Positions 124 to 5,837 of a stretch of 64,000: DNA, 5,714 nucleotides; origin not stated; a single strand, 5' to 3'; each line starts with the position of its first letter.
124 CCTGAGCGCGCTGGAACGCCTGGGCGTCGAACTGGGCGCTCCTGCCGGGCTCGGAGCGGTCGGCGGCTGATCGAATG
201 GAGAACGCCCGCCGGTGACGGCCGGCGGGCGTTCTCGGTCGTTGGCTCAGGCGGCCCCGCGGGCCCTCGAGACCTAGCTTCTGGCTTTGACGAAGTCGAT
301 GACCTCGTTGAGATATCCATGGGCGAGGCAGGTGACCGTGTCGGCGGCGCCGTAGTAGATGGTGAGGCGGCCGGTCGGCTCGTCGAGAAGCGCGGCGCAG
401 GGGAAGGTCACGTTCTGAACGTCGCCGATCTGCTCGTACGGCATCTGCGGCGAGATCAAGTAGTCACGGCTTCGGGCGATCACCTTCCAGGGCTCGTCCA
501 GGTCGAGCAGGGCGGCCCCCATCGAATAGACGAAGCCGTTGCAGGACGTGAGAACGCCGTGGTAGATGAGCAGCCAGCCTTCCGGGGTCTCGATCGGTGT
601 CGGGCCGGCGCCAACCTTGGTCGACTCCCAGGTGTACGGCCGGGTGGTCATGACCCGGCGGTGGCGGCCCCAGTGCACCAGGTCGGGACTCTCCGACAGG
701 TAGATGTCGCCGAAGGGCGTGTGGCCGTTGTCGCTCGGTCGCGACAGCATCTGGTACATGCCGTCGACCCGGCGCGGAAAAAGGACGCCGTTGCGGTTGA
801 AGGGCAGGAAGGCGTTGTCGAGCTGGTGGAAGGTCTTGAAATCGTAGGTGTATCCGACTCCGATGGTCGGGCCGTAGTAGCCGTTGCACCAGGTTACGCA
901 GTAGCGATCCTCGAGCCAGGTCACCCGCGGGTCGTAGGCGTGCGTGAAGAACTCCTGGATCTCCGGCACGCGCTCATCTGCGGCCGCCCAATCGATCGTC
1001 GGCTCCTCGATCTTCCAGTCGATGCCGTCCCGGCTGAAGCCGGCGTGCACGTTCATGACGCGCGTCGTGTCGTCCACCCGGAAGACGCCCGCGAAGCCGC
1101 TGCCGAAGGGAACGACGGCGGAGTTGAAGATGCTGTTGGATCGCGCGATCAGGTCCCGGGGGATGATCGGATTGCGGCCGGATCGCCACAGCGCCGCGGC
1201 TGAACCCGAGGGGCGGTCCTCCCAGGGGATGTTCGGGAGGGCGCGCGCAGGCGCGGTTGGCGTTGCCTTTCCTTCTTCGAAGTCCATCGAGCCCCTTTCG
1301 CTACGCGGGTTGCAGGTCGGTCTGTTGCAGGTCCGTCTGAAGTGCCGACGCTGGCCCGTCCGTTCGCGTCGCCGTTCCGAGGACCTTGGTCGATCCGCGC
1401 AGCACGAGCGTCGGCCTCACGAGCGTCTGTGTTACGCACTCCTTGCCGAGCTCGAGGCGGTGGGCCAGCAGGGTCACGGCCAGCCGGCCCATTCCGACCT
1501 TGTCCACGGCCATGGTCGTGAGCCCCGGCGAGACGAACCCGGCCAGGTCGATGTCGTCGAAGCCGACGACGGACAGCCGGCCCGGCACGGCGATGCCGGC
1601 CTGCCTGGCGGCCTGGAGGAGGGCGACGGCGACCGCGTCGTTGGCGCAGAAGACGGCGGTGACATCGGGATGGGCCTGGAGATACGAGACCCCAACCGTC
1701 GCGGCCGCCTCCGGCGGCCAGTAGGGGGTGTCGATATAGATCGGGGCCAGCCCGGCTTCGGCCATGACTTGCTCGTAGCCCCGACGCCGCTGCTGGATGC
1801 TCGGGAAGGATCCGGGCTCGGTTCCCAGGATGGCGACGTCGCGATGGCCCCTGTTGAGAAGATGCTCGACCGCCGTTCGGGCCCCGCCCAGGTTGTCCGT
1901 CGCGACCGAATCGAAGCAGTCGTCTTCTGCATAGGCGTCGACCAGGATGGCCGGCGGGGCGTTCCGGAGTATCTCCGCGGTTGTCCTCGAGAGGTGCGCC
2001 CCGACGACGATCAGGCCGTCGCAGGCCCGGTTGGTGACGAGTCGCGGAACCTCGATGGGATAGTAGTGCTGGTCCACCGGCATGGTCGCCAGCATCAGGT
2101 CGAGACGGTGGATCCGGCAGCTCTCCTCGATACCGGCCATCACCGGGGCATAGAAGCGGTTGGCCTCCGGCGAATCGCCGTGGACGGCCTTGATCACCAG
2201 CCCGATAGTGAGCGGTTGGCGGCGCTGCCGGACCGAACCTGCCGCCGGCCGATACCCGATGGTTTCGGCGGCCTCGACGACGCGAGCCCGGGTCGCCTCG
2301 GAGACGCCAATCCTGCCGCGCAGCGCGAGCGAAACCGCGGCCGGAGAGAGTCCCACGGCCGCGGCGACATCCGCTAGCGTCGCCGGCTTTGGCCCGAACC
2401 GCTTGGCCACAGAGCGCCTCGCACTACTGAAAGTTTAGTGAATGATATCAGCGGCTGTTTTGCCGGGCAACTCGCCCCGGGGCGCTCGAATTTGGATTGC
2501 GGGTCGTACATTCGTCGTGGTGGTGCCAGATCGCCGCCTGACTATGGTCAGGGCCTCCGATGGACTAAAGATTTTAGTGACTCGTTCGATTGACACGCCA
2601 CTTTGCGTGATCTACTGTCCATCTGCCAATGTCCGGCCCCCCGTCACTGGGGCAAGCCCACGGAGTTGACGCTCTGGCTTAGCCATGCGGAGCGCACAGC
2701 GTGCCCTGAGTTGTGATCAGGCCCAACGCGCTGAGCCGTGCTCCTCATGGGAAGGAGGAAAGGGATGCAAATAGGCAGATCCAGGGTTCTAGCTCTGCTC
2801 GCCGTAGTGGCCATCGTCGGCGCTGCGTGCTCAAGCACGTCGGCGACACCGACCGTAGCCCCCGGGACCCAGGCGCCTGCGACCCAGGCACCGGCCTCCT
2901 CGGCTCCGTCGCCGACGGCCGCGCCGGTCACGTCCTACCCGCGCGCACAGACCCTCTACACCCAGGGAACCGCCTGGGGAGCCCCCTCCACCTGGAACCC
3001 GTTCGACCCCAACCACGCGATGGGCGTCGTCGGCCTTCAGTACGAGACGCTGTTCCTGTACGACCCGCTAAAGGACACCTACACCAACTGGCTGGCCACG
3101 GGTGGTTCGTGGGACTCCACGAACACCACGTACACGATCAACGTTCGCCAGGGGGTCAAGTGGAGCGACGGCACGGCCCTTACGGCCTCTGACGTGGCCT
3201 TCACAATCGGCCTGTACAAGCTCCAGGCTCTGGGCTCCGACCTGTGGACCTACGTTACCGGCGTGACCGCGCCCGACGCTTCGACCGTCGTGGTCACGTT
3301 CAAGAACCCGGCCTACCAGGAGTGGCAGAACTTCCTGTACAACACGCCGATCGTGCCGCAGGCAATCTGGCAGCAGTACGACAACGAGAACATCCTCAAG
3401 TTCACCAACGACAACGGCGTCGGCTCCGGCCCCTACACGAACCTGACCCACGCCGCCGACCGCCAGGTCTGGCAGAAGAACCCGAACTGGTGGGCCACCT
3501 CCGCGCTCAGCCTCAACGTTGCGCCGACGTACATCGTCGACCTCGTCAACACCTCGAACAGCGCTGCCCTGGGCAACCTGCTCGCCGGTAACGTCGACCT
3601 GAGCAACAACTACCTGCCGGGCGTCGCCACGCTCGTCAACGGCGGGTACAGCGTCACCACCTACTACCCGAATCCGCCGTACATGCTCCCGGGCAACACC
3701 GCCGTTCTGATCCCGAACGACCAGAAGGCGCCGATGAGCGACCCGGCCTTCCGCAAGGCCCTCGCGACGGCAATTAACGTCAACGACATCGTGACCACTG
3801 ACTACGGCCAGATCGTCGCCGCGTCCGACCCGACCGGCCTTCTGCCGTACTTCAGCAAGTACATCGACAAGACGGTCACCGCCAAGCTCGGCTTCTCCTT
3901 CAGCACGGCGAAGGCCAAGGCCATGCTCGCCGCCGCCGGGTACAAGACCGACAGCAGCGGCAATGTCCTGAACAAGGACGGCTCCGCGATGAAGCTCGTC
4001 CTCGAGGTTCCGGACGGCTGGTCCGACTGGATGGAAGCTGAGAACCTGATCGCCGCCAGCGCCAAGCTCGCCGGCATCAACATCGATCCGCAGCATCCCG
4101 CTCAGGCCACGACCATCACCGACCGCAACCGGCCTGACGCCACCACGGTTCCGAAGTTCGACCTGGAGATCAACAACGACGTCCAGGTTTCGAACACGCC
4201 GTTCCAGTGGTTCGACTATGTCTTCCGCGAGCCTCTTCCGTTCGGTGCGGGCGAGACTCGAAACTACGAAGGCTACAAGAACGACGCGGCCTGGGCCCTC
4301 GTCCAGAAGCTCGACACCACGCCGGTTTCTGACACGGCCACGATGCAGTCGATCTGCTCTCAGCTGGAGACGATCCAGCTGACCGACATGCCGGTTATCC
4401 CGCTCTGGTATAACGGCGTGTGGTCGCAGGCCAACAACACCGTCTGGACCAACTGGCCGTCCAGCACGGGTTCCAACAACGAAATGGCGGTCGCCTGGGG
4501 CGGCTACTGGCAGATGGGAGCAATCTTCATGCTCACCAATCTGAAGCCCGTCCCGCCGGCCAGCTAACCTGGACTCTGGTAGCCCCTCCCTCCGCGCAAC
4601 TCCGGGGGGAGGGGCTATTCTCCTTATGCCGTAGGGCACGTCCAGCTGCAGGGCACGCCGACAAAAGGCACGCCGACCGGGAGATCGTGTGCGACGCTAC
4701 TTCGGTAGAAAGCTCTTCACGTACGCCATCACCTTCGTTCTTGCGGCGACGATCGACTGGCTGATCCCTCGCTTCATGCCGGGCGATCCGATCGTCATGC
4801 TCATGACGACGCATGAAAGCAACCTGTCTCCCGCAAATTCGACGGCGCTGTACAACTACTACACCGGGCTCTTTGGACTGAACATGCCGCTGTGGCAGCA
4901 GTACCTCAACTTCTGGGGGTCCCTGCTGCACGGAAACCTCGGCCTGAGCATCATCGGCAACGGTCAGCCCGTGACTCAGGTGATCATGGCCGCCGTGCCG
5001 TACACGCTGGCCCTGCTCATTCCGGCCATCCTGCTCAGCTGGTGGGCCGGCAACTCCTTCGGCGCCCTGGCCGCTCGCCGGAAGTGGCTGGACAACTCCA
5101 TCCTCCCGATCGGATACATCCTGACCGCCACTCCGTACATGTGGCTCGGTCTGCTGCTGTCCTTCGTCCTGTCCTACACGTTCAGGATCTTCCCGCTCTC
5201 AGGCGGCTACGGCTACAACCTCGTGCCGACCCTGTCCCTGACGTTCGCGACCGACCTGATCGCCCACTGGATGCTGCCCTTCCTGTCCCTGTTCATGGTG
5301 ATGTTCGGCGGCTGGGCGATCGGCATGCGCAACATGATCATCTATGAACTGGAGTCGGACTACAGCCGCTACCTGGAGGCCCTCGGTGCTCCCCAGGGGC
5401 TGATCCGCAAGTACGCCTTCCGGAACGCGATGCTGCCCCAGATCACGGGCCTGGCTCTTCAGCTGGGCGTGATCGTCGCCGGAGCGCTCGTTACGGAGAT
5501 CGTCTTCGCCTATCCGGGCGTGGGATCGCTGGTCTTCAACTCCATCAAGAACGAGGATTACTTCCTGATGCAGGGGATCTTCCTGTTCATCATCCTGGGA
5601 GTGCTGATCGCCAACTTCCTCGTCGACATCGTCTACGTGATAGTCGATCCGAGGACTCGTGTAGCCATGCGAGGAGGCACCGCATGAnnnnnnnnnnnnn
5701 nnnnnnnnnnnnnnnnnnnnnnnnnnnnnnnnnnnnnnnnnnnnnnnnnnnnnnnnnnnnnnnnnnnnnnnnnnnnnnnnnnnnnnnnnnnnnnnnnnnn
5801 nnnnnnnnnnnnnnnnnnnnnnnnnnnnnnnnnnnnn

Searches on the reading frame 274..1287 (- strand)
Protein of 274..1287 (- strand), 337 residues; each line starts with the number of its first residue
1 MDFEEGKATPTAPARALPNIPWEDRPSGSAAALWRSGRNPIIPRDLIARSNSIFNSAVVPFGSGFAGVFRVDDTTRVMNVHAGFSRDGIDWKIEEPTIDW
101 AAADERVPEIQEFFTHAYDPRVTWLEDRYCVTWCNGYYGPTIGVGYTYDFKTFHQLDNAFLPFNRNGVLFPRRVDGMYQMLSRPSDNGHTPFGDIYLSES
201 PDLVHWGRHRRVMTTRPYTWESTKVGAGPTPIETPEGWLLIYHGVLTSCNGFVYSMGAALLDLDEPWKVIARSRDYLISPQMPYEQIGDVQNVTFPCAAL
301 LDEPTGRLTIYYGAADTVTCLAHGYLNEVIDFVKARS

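Call 19: search_protein_families(library=pfam, proteins=[window:274-1287:-], max_evalue=0.001)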
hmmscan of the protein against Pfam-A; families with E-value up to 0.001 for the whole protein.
window:274-1287:- (337 aa): 1 family
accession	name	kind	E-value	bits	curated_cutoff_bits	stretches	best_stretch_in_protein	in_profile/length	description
PF04041.19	Glyco_hydro_130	-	1.1e-67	228.8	26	1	15-334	3-319/320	beta-1,4-mannooligosaccharide phosphorylase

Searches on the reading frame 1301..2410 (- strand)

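Call 19: search_protein_families(library=pfam, proteins=[window:1301-2410:-], max_evalue=0.001)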
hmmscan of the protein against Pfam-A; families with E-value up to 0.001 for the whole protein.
window:1301-2410:- (369 aa): 4 families
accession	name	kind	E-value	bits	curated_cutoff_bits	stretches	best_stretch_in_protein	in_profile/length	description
PF13377.12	Peripla_BP_3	-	5.3e-39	134.4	26.5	1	181-341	1-167/167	Periplasmic binding protein-like domain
PF00532.27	Peripla_BP_1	-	2.6e-16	60.4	22.2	1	84-309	13-251/281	Periplasmic binding proteins and sugar binding domain of LacI family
PF13407.12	Peripla_BP_4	-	5.7e-15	56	35.1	1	128-323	54-257/258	Periplasmic binding protein domain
PF00356.27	LacI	-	1.3e-10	41.4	27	1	11-55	1-45/46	Bacterial regulatory proteins, lacI family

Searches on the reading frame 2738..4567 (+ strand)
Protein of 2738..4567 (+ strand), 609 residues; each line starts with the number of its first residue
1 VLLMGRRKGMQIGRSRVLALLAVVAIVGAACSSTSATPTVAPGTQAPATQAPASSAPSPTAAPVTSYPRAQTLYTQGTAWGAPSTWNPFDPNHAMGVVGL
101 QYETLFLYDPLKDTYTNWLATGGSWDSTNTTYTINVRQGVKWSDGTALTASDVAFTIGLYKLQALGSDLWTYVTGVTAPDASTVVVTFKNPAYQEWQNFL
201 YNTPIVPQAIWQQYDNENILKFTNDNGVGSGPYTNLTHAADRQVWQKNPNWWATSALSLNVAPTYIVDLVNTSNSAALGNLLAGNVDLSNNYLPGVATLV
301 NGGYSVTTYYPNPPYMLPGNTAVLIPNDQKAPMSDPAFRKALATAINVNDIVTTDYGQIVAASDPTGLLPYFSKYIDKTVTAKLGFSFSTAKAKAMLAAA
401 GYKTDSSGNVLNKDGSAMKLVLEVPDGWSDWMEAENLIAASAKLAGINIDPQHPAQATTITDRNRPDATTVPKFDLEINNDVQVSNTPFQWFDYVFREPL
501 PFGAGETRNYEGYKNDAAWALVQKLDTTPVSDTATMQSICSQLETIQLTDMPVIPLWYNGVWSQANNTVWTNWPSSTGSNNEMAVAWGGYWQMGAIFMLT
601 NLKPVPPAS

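Call 83: search_protein_families(library=pfam, proteins=[window:2738-4567:+], max_evalue=0.00001)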
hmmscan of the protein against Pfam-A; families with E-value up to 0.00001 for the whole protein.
window:2738-4567:+ (609 aa): 1 family
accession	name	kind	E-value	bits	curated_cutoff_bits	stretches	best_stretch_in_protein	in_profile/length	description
PF00496.27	SBP_bac_5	-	1.2e-47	163.3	32.4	1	115-482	2-347/368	Bacterial extracellular solute-binding proteins, family 5 Middle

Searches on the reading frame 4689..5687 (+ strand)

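Call 83: search_protein_families(library=pfam, proteins=[window:4689-5687:+], max_evalue=0.00001)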
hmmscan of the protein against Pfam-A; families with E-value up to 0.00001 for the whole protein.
window:4689-5687:+ (332 aa): 1 family
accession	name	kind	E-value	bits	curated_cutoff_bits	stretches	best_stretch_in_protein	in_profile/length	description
PF00528.27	BPD_transp_1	-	3.2e-39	135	26.4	1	121-324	1-183/184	Binding-protein-dependent transport system inner membrane component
